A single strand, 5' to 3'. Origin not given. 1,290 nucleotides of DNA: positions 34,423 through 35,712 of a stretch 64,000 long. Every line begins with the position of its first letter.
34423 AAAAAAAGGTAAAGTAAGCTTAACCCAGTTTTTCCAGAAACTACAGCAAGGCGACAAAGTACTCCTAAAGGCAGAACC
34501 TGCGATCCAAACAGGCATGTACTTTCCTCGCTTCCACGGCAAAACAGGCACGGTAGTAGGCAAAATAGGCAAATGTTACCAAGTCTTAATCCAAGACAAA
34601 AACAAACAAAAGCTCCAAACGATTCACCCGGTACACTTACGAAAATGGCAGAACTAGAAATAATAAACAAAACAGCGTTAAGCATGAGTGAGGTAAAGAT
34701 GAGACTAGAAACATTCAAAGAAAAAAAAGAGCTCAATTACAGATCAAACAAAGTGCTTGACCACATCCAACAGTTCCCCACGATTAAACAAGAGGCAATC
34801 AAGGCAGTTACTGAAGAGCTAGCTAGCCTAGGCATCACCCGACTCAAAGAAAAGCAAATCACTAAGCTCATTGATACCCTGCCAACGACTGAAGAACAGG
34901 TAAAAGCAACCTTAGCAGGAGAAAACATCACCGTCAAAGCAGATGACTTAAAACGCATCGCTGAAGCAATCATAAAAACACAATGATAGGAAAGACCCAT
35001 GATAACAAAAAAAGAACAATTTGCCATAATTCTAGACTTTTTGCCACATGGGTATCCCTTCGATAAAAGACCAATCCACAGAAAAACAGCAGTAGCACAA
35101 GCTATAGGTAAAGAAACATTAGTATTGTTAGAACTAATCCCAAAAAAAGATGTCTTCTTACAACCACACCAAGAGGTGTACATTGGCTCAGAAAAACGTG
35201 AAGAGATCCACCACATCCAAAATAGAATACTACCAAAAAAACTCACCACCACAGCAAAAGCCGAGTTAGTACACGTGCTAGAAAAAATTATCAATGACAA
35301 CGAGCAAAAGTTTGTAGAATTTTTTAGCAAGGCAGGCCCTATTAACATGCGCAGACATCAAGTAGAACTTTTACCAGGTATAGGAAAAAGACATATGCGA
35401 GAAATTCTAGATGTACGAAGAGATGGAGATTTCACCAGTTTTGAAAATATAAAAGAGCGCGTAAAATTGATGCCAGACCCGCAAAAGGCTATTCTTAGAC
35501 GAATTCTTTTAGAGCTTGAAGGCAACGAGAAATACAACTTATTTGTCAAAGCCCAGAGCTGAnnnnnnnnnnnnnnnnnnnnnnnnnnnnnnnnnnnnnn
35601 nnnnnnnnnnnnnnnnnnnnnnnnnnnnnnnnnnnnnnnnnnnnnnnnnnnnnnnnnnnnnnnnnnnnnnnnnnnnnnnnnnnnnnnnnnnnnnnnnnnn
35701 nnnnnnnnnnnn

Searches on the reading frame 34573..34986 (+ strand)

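Call 23: search_protein_families(library=pfam, proteins=[window:34573-34986:+], max_evalue=0.0001)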
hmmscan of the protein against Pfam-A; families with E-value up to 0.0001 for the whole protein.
window:34573-34986:+ (137 aa): 1 family
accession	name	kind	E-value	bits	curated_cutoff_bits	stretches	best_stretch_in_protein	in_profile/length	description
PF03874.21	RNA_pol_Rpb4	-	6.3e-07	30.1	25.6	1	49-133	30-112/116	RNA polymerase Rpb4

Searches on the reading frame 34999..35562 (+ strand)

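Call 23: search_protein_families(library=pfam, proteins=[window:34999-35562:+], max_evalue=0.0001)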
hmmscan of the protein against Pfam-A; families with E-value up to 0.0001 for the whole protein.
window:34999-35562:+ (187 aa): 1 family
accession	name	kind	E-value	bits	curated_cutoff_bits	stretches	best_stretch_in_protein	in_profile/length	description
PF04919.18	DUF655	-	2.5e-61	207.2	22.2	1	6-184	2-181/181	Protein of unknown function (DUF655)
